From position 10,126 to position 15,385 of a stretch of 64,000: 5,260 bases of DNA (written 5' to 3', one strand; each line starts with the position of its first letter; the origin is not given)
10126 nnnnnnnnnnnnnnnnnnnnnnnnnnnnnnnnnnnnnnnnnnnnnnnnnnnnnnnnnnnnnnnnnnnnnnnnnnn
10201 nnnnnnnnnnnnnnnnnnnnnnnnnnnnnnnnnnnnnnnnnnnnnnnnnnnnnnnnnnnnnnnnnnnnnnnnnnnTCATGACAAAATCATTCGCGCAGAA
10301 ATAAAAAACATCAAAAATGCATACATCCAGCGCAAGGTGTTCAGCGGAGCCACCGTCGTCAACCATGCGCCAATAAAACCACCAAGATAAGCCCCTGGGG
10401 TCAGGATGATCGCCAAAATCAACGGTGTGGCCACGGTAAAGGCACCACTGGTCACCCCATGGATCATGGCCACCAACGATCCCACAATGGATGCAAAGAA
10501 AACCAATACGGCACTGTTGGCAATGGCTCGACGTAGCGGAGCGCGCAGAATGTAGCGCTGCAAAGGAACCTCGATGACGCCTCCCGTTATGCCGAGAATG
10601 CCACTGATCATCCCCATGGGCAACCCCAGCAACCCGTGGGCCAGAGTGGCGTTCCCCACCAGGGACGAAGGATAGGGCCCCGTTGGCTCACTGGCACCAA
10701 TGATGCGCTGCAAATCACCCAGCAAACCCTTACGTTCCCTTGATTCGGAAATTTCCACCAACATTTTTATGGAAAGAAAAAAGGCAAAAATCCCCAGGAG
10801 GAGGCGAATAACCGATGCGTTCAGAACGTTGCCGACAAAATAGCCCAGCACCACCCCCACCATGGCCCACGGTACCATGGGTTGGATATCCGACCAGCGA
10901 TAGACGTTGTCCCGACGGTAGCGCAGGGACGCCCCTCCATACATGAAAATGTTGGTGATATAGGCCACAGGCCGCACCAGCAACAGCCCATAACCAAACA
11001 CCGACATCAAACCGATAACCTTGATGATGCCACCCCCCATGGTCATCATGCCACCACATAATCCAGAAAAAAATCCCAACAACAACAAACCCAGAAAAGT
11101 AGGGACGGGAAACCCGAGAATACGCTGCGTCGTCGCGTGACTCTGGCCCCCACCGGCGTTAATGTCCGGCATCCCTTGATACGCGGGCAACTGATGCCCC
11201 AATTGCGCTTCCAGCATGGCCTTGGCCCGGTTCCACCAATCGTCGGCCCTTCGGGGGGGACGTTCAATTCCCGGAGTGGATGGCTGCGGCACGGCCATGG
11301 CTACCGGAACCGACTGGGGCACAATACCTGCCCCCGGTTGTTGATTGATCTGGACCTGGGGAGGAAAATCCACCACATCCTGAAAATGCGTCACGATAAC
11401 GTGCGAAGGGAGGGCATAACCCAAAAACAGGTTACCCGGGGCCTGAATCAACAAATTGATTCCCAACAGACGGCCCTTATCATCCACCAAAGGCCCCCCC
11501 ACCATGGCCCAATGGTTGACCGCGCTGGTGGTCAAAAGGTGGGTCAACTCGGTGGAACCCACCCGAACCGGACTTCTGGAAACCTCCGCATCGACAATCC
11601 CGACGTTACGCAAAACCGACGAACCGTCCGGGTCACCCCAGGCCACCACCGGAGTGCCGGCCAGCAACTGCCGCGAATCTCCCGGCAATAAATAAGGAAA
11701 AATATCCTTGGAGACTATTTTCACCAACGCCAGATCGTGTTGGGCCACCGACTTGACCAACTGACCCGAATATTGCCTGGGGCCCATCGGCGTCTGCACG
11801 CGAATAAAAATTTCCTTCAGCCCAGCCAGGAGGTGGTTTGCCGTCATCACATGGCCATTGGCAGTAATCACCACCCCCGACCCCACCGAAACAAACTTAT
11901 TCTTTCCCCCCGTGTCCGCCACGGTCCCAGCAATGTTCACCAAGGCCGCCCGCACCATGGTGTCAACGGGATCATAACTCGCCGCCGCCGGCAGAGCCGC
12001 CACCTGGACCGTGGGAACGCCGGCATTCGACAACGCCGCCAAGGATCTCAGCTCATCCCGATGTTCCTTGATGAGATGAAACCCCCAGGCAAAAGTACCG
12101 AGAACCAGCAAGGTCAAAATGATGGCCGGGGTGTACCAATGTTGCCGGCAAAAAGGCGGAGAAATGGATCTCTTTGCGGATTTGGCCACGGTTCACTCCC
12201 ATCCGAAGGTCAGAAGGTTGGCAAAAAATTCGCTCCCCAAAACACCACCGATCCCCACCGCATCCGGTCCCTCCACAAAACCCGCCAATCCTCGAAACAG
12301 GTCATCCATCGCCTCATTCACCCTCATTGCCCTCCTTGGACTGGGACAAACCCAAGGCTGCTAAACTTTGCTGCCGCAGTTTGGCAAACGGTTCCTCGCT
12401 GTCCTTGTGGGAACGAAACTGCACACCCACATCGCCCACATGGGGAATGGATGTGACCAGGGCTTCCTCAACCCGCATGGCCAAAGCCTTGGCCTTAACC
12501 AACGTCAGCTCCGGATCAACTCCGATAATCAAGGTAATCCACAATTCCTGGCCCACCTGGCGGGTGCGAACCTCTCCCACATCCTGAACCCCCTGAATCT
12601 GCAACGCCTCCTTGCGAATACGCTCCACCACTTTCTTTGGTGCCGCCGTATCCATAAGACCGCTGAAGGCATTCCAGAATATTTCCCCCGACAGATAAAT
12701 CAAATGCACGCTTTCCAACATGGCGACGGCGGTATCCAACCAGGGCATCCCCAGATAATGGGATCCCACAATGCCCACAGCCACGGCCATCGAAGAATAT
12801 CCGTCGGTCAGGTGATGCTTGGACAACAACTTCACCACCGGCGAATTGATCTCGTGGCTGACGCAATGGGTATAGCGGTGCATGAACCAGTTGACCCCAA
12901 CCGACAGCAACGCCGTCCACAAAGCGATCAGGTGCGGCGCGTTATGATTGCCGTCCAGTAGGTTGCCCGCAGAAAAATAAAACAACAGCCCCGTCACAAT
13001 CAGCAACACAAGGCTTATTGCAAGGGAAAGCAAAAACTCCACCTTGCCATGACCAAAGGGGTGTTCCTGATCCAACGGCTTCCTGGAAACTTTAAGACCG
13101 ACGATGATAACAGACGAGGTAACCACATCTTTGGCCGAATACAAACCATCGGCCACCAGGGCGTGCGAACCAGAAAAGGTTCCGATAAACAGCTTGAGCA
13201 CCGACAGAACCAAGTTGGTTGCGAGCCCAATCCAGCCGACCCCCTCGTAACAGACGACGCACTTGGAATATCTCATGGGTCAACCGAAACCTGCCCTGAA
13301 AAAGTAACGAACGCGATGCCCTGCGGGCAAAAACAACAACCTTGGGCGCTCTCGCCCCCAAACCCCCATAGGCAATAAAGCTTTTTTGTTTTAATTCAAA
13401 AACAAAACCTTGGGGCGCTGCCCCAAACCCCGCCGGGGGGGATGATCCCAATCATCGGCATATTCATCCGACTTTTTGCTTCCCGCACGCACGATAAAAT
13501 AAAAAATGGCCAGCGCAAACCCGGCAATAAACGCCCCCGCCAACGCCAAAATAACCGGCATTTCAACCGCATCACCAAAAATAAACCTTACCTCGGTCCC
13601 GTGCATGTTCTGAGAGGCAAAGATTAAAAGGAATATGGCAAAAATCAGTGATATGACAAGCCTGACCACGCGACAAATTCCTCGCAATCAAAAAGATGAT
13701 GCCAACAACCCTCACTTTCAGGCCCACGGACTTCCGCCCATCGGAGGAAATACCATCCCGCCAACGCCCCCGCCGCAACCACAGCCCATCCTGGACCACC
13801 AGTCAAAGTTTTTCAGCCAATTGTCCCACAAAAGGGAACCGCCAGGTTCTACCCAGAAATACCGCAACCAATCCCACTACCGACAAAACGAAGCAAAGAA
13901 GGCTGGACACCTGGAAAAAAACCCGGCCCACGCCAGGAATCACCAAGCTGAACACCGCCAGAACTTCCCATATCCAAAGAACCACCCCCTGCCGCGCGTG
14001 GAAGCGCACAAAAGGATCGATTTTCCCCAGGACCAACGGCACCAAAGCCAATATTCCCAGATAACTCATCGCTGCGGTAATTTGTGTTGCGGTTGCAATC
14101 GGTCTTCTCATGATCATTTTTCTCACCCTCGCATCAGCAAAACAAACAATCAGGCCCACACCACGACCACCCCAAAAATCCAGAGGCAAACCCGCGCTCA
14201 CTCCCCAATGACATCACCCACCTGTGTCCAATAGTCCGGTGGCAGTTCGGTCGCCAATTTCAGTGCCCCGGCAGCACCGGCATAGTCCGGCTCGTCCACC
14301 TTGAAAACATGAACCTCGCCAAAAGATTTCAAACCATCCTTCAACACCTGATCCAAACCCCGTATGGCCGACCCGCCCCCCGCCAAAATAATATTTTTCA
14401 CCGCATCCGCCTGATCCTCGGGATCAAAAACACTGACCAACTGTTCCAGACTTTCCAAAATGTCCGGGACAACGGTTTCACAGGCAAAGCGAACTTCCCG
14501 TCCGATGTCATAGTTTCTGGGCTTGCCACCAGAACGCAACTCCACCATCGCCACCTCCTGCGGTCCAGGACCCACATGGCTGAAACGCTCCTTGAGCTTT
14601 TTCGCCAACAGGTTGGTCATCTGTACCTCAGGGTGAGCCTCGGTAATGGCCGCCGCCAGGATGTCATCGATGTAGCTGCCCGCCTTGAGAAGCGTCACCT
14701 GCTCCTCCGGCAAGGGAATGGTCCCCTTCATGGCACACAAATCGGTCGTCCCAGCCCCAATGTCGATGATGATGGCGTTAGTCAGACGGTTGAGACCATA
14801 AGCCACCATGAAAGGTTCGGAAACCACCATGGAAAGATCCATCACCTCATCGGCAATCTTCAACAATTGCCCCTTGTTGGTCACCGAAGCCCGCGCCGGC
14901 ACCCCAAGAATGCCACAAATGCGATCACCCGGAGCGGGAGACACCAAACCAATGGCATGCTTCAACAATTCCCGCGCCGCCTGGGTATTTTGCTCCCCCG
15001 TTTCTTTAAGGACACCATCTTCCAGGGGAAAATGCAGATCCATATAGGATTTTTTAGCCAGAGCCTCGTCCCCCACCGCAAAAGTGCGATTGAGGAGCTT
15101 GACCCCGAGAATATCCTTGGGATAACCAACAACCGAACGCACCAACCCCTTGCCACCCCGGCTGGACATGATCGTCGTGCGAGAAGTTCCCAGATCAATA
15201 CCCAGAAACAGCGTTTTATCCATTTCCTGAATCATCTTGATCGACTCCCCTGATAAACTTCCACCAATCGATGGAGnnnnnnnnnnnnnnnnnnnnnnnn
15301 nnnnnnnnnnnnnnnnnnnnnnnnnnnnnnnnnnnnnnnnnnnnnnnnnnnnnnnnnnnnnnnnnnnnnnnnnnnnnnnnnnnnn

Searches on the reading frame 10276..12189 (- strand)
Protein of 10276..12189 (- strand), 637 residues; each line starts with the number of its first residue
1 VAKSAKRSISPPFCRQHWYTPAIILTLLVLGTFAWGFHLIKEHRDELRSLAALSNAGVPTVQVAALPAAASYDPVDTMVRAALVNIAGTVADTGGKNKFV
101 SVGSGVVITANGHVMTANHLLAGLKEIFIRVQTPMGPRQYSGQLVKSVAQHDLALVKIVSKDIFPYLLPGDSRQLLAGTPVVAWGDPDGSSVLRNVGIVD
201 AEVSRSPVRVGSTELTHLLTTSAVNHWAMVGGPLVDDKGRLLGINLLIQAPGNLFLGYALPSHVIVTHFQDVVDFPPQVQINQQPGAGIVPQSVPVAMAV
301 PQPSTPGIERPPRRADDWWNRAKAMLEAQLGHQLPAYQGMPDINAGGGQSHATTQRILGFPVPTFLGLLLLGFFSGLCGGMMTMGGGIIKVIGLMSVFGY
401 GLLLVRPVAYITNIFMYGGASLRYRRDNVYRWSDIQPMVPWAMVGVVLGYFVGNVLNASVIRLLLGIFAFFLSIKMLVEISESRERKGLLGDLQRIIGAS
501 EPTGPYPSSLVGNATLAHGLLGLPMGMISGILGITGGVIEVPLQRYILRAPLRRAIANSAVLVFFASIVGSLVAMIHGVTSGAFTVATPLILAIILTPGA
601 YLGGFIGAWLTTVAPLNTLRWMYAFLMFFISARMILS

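Call 3: search_protein_families(library=pfam, proteins=[window:10276-12189:-], max_evalue=0.01)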
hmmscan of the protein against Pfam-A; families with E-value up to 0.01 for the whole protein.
window:10276-12189:- (637 aa): 3 families
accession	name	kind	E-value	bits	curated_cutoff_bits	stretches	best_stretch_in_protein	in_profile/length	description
PF01925.25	TauE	-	1.1e-33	117.3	32.6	1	368-634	1-237/237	Sulfite exporter TauE/SafE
PF13365.12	Trypsin_2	-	2e-19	71.2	27.6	1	103-244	1-144/144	Trypsin-like peptidase domain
PF00089.32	Trypsin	-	4e-05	24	20.6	1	101-248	19-198/220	Trypsin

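Call 4: search_protein_families(library=ncbifam, proteins=[window:10276-12189:-], max_evalue=0.01)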
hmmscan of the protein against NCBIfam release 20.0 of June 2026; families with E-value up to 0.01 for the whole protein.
window:10276-12189:- (637 aa): 12 families
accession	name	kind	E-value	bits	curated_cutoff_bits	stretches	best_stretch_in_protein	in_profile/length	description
NF040961.1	MamO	equivalog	1.6e-211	704.1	800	1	13-635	18-648/648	magnetosome protein MamO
TIGR02037.1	degP_htrA_DO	subfamily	1.4e-25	90.1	416.2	1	94-273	53-228/434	Do family serine endopeptidase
NF040960.1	MamE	equivalog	2.9e-21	75.7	800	1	99-297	120-317/659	magnetosome formation protease MamE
NF008189.1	PRK10942.1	equivalog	1.3e-19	70.1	720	1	90-275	102-284/477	serine endoprotease DegP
NF041521.1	HhoA_HhoB_HtrA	equivalog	6.8e-19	68.3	450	1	101-263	57-214/335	HhoA/HhoB/HtrA family serine endopeptidase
NF007526.1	PRK10139.1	equivalog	2.3e-18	66.1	756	1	86-275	75-262/456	serine endoprotease DegQ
NF047968.1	SerProtHtrA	equivalog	2e-15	57.1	470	1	95-267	81-251/357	serine protease HtrA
NF008147.1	PRK10898.1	equivalog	2.4e-12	46.7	408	1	70-247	45-217/352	outer membrane-stress sensor serine endopeptidase DegS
TIGR02038.1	protease_degS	equivalog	3e-12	46.3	422.95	1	71-247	46-217/351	outer membrane-stress sensor serine endopeptidase DegS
NF033740.0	MarP_fam_protase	equivalog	1.1e-09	37.8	250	1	60-272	174-377/390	MarP family serine protease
NF053637.1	SerProtHtrAspr2045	equivalog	5.6e-09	35.4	650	1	92-245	94-251/394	serine protease HtrA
NF050055.1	SerProtHtrAMycob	equivalog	3.7e-08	32.7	800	1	95-249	221-381/502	serine protease HtrA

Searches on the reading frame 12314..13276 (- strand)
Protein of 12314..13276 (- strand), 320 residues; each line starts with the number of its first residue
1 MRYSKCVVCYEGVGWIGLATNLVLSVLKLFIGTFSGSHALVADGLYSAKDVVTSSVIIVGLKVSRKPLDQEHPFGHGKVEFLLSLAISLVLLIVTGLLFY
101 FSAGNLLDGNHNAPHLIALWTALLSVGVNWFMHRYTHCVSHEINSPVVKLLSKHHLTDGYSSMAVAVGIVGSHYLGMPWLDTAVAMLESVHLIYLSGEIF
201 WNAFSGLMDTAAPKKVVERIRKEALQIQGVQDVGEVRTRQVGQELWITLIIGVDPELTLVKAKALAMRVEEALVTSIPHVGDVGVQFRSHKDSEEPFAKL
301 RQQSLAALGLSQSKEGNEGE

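Call 3: search_protein_families(library=pfam, proteins=[window:12314-13276:-], max_evalue=0.01)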
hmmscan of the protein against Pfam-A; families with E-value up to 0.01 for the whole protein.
window:12314-13276:- (320 aa): 2 families
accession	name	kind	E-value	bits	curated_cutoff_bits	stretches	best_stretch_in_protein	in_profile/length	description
PF01545.26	Cation_efflux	-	3.3e-46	158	26.6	1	15-208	2-198/198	Cation efflux family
PF16916.11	ZT_dimer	-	1.5e-12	47.8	26.7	1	213-286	2-74/78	Dimerisation domain of Zinc Transporter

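Call 4: search_protein_families(library=ncbifam, proteins=[window:12314-13276:-], max_evalue=0.01)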
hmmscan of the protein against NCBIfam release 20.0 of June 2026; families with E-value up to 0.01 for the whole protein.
window:12314-13276:- (320 aa): 11 families
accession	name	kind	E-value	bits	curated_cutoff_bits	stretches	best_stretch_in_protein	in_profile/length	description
NF033615.1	CDF_MamM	equivalog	2.9e-123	410.7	350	1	3-290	1-289/290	magnetosome biogenesis CDF transporter MamM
NF033616.1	CDF_MamB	equivalog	2.2e-63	214.4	350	1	6-287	1-281/284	magnetosome biogenesis CDF transporter MamB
TIGR01297.1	CDF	superfamily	5.1e-58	196.6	82.35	1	14-290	5-283/285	cation diffusion facilitator family transporter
NF040994.1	MamV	equivalog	7.4e-54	183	500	1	1-287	1-285/319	CDF transporter MamV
NF050169.1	CatEfflxFieF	equivalog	1.4e-33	116.3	420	1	19-279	13-272/282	cation efflux pump FieF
NF052621.1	MngEfTpMntE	equivalog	3.6e-29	102.1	500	1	16-280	8-273/293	manganese efflux transporter MntE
NF007064.0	PRK09509.1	equivalog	2.1e-27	95.9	447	1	19-280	18-278/300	CDF family cation-efflux transporter FieF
NF052602.1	Zn_efflux_Cdf31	equivalog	2.8e-22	79.5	460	1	13-274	9-275/299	CDF family zinc efflux transporter Cdf31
NF002923.0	PRK03557.1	equivalog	1.3e-09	37.8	408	1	25-274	32-277/313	CDF family zinc transporter ZitB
NF033827.1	CDF_efflux_DmeF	equivalog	1.8e-09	37.4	250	2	19-129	23-133/309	CDF family Co(II)/Ni(II) efflux transporter DmeF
TIGR03385.1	CoA_CoA_reduc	equivalog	0.0018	17.1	578.8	1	166-284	151-280/439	CoA-disulfide reductase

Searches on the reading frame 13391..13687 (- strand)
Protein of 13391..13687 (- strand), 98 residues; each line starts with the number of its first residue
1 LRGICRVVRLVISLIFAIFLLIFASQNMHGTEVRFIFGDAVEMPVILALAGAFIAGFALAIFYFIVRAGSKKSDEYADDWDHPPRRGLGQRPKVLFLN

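Call 69: search_protein_families(library=pfam, proteins=[window:13391-13687:-], max_evalue=0.001)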
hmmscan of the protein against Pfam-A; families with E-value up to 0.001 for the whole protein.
window:13391-13687:- (98 aa): 1 family
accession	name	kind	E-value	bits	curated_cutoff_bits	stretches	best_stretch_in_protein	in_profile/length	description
PF06305.16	LapA_dom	-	1.6e-06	28.3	28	1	26-67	1-41/64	Lipopolysaccharide assembly protein A domain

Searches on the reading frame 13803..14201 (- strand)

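Call 69: search_protein_families(library=pfam, proteins=[window:13803-14201:-], max_evalue=0.001)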
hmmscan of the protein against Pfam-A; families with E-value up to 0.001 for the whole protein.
window:13803-14201:- (132 aa): 1 family
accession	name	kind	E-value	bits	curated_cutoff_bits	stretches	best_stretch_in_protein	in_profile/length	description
PF09685.15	DUF4870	-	0.00016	22.1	25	1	50-126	24-104/107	Domain of unknown function (DUF4870)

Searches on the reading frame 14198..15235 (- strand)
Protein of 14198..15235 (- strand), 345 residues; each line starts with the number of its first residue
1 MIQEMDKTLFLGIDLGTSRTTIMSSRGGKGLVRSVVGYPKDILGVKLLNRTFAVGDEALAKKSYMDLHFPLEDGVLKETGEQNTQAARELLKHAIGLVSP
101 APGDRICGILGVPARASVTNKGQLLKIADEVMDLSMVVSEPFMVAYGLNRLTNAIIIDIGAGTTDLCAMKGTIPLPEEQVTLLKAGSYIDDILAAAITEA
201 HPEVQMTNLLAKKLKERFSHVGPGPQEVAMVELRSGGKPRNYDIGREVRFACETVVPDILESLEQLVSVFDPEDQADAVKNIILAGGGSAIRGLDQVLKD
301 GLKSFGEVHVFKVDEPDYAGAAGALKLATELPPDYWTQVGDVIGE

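Call 3: search_protein_families(library=pfam, proteins=[window:14198-15235:-], max_evalue=0.01)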
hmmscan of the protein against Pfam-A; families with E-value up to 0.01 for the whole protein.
window:14198-15235:- (345 aa): 5 families
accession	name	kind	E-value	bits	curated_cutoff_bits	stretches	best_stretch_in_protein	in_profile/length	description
PF06723.19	MreB_Mbl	-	1.2e-19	70.8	27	1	10-328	3-319/327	MreB/Mbl protein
PF00022.25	Actin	-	6.4e-09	35.3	27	1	31-213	29-203/410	Actin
PF25229.1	Salactin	-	1.4e-06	28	27.1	1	155-331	152-334/335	Salactin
PF21522.3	MreB-like_C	-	2.2e-06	28.7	27.8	1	156-291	1-116/123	Archaeal actin homologue MreB-like, C-terminal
PF14450.12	FtsA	-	3.3e-05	24.7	31.8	1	156-323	2-127/127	Cell division protein FtsA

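Call 4: search_protein_families(library=ncbifam, proteins=[window:14198-15235:-], max_evalue=0.01)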
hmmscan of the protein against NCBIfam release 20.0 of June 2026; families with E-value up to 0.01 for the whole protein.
window:14198-15235:- (345 aa): 10 families
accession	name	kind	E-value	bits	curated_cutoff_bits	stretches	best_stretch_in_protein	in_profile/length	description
NF040964.1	MamK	subfamily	7.2e-150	498.6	400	1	9-343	1-334/335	MamK family actin-like protein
NF053558.1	BeeR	equivalog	5e-57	193.5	530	1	9-337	1-346/349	BeeR family actin-like protein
NF010539.0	PRK13927.1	subfamily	8.6e-17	61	293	1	11-326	9-324/339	rod shape-determining protein MreB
TIGR00904.1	mreB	subfamily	3.3e-12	46.1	365.75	1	11-325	5-323/334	MreB/Mrl family cell shape determining protein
NF053533.1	salactin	equivalog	2.6e-08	33.3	400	1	155-330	153-334/335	actin-like salactin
NF011660.0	PRK15080.1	equivalog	3.6e-07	29.7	182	1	132-170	122-159/277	ethanolamine utilization protein EutJ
NF010540.1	PRK13929.1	exception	1.3e-06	27.7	515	1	10-303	6-303/334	rod-share determining protein MreBH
TIGR03739.1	PRTRC_D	hypoth_equivalog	2.1e-06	26.9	214.8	1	152-326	167-316/320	PRTRC system protein D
TIGR01175.1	pilM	subfamily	4.7e-06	25.8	133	1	149-302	185-306/348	type IV pilus assembly protein PilM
TIGR02529.1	EutJ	subfamily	2e-05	24.2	152.1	1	131-226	88-180/239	ethanolamine utilization protein EutJ family protein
